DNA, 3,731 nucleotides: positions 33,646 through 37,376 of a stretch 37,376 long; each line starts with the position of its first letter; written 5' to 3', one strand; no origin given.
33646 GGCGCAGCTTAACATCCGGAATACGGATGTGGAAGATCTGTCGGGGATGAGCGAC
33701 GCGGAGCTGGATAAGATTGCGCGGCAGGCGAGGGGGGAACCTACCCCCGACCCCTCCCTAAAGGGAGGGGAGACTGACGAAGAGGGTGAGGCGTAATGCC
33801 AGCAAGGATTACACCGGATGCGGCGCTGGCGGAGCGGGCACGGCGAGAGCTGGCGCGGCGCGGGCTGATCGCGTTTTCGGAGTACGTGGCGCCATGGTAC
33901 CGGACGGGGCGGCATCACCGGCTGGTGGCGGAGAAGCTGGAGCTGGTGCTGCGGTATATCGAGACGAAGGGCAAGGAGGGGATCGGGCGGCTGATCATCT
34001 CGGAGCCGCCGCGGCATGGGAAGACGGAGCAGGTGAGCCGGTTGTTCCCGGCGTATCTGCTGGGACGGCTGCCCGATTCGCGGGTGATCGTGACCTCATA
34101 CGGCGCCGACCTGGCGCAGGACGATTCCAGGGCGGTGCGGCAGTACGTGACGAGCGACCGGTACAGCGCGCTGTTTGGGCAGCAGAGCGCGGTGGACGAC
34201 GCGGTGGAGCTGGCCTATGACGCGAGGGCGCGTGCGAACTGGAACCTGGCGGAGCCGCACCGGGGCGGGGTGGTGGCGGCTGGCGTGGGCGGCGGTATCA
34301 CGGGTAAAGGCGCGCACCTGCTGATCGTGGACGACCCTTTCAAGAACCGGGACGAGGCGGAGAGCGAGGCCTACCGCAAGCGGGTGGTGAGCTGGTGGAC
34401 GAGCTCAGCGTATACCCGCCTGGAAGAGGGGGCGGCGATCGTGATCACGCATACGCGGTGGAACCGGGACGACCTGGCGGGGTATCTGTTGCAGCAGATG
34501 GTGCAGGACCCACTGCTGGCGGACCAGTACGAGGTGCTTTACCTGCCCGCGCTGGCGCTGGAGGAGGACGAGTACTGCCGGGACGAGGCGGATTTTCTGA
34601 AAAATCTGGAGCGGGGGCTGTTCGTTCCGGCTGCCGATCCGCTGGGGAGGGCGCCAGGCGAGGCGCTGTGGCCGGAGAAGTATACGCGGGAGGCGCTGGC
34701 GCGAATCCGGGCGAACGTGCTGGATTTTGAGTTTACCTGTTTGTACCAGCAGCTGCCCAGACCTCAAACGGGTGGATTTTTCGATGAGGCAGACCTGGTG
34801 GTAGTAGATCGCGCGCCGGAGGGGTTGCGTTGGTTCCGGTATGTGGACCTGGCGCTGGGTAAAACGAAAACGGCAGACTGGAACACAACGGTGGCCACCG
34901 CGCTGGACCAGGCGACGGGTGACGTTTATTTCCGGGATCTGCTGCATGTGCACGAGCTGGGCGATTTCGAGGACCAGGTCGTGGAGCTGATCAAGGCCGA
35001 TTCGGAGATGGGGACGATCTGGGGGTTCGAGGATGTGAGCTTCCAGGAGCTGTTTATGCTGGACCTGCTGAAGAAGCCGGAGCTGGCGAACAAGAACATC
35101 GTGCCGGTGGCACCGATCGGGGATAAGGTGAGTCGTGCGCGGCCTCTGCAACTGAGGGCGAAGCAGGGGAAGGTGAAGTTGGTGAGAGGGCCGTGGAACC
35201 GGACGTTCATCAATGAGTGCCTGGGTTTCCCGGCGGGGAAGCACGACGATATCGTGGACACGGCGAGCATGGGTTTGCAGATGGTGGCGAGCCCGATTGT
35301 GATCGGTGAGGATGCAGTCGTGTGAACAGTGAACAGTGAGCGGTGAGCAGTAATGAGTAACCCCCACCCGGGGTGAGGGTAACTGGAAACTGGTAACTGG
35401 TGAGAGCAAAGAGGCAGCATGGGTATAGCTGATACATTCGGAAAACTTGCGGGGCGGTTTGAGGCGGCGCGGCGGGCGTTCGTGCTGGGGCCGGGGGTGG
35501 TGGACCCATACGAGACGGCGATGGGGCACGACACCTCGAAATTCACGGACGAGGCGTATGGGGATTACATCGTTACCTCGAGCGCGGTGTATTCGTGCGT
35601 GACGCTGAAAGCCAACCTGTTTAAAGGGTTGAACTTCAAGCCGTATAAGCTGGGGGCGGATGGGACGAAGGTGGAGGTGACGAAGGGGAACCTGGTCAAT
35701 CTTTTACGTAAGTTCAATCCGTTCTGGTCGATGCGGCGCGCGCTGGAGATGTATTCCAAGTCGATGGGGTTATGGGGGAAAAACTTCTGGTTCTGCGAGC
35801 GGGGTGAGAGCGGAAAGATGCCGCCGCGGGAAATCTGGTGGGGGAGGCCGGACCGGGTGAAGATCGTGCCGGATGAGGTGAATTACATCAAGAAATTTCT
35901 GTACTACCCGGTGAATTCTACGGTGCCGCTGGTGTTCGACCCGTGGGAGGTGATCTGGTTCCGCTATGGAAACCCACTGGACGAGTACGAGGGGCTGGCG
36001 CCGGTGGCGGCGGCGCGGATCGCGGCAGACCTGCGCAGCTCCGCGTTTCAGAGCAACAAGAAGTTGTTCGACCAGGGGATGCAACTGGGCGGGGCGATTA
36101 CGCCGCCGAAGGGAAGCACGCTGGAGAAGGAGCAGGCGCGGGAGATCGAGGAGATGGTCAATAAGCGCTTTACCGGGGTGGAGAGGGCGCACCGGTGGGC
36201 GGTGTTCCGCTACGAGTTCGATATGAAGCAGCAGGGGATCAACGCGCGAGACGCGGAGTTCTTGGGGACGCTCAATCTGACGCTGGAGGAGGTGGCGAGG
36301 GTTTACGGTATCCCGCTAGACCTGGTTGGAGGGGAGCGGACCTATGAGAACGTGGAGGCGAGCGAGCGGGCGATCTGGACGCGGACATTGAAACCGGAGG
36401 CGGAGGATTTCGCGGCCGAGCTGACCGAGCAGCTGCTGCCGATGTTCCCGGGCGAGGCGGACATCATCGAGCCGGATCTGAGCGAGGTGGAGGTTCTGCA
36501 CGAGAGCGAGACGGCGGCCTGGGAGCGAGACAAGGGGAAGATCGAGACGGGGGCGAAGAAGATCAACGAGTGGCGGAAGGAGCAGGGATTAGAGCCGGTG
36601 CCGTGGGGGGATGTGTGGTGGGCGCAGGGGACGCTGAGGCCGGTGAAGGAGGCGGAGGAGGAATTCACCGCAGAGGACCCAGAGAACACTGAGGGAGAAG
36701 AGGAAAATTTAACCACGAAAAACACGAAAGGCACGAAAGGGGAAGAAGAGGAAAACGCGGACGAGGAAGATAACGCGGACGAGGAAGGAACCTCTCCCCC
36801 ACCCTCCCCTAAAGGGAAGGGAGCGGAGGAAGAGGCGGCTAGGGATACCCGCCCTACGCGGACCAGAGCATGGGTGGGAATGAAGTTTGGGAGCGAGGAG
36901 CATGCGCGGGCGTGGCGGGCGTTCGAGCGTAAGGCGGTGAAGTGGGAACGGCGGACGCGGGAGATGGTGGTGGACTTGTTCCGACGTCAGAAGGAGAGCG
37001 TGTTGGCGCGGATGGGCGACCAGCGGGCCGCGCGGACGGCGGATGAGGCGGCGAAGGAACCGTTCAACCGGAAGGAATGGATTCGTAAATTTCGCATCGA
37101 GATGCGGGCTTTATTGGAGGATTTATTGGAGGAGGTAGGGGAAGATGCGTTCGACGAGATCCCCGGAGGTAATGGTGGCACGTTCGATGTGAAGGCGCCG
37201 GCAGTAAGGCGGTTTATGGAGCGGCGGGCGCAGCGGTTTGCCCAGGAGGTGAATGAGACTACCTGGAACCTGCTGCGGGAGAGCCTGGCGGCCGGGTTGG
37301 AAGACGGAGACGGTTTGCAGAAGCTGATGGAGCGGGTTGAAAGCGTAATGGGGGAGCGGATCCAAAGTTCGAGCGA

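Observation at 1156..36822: Sixteen copies of a ~32-nt C-arm/G-arm hairpin repeat (family H), twelve inserted in frame in essential phage genes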

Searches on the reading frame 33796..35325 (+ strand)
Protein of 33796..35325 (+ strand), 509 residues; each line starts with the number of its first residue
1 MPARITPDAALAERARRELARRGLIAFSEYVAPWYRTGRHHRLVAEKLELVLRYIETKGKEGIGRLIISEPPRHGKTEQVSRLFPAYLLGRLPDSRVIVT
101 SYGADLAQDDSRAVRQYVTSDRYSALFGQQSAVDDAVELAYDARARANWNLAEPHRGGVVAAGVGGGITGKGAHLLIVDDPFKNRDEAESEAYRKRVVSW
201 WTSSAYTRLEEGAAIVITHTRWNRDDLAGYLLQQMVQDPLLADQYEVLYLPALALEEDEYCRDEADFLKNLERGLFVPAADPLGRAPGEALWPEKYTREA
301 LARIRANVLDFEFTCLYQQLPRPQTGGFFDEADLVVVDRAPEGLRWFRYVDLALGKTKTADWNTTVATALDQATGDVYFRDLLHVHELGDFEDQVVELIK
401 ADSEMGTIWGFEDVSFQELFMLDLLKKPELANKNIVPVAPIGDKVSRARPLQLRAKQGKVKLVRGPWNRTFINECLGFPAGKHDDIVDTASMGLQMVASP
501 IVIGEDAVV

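Call 9: search_protein_families(library=pfam, proteins=[window:33796-35325:+], max_evalue=0.01)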
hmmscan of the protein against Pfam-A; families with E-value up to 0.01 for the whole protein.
window:33796-35325:+ (509 aa): 2 families
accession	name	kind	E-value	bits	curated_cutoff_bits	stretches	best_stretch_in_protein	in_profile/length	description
PF03237.21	Terminase_6N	-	1.2e-11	45.1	22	1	67-226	1-153/215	Terminase large subunit, T4likevirus-type, N-terminal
PF17289.8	Terminase_6C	-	0.00014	22.3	22.6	1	404-496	53-154/155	Terminase RNaseH-like domain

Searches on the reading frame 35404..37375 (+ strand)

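Call 9: search_protein_families(library=pfam, proteins=[window:35404-37375:+], max_evalue=0.01)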
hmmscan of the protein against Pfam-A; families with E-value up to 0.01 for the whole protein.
window:35404-37375:+ (657 aa): 1 family
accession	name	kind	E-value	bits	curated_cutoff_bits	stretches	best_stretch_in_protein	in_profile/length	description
PF04860.17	Phage_portal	-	9.4e-56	189.8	39.1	1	60-394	1-320/321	Phage portal protein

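Call 23: find_related_loci(query=window:35404-37375:+, collection=viral_contigs, flank=10000)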
Query window:35404-37375:+ (657 aa) in viral_contigs; peptide patterns used: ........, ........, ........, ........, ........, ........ (x = any residue, [..] = any of these).
56 stretches matched a pattern; 6 encode a relative of the query (tblastn E <= 1e-3); 6 distinct loci.
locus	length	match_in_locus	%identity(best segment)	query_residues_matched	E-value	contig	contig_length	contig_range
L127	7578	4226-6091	45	23-656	2e-157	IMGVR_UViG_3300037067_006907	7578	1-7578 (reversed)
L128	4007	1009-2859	43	12-656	2e-158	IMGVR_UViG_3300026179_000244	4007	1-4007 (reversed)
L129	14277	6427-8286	39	24-657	1e-139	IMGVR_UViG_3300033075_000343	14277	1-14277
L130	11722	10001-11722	41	9-612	4e-137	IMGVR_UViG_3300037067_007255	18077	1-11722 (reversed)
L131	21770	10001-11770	39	22-656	3e-140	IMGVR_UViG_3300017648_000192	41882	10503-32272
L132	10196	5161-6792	40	77-657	1e-36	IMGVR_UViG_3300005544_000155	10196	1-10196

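Call 41: find_homologous_proteins(query=window:35404-37375:+, max_evalue=1e-40)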
Query window:35404-37375:+ (657 aa): 189 proteins with E <= 1e-40 among 8000 candidates; the best 120 are listed.
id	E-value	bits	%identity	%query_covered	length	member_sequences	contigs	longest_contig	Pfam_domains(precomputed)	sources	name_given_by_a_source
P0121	0.0e+0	1484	100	99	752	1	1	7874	PF04233.20,PF04860.18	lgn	-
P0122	0.0e+0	1081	73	99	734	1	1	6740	PF04233.20,PF04860.18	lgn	-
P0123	0.0e+0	1017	69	99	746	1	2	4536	PF04233.20,PF04860.18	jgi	jgi:HK97 family phage portal protein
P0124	0.0e+0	1012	69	99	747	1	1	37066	PF04233.20,PF04860.18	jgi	jgi:HK97 family phage portal protein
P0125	1.3e-291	987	69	99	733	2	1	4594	PF04233.20,PF04860.18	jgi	jgi:HK97 family phage portal protein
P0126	3.2e-287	972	67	99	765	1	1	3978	PF04233.20,PF04860.18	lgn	-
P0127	1.8e-230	785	57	99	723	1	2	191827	PF04233.20,PF04860.18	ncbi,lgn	-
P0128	2.9e-230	784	56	98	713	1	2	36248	PF04233.20,PF04860.18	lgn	-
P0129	4.0e-221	754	54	99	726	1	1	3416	PF04233.20,PF04860.18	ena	-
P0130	4.8e-217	741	54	99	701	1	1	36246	PF04233.20,PF04860.18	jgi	jgi:HK97 family phage portal protein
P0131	4.9e-216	737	54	98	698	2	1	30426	PF04233.20,PF04860.18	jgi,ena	-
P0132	4.3e-192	658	56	60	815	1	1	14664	PF04233.20,PF04860.18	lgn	-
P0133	5.7e-191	654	48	97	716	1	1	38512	PF04233.20,PF04860.18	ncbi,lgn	-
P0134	1.7e-189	650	49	98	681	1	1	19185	PF04233.20,PF04860.18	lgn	-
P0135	4.1e-185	635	54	63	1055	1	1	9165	PF04233.20,PF04860.18,PF14890.12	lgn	-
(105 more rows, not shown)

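Call 42: find_encoding_contigs(protein=P0121, flank=10000, max_places=4)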
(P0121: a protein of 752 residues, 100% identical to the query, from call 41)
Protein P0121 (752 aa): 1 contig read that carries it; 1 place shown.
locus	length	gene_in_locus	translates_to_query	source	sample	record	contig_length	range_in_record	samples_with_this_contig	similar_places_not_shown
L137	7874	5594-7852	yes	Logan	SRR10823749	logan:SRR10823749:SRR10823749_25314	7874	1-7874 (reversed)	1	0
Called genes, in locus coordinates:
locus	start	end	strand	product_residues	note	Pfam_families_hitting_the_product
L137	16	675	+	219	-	-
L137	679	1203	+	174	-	-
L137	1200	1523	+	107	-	-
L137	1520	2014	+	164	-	-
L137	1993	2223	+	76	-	-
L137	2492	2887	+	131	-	-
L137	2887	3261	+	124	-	-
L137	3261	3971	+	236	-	-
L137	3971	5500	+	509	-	PF03237:Terminase_6N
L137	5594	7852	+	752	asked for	PF04860:Phage_portal, PF04233:Phage_Mu_F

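Call 43: find_encoding_contigs(protein=P0124, flank=10000, max_places=2)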
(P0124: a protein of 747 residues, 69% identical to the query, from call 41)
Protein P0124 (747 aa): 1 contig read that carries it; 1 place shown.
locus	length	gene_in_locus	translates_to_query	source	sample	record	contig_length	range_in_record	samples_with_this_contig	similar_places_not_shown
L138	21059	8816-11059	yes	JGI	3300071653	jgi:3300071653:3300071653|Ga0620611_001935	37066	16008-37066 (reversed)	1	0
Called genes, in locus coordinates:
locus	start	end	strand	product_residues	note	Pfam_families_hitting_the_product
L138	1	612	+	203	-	?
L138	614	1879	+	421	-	PF01507:PAPS_reduct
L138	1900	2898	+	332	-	PF07505:DUF5131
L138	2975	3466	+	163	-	-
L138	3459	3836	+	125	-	-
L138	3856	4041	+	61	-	-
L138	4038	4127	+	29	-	-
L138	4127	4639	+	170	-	-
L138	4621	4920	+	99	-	-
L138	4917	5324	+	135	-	-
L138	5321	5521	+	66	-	-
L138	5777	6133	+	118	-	-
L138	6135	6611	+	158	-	-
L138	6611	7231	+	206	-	-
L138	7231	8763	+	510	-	PF03237:Terminase_6N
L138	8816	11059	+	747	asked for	PF04860:Phage_portal, PF04233:Phage_Mu_F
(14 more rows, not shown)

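Call 44: find_encoding_contigs(protein=P0122, flank=10000, max_places=2)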
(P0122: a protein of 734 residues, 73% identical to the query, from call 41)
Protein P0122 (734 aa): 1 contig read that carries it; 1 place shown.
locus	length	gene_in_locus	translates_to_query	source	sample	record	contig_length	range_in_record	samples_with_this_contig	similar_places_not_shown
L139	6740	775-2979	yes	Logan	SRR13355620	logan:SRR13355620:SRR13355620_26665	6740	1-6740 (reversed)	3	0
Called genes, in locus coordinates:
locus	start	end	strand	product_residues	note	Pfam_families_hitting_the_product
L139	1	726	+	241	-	?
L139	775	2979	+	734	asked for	PF04860:Phage_portal, PF04233:Phage_Mu_F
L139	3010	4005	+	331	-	-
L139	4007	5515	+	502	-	-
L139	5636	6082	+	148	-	-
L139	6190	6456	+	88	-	-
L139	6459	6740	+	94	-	?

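Call 57: search_protein_families(library=pfam, proteins=[P0121], max_evalue=0.01)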
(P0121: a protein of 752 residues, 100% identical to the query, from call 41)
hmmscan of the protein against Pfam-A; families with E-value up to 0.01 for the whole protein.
P0121 (752 aa): 2 families
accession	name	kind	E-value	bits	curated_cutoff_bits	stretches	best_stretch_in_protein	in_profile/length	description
PF04860.17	Phage_portal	-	1.3e-55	189.3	39.1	1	55-389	1-320/321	Phage portal protein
PF04233.19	Phage_Mu_F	-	8.3e-13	49.5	29.6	1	619-743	3-111/112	Phage Mu protein F like protein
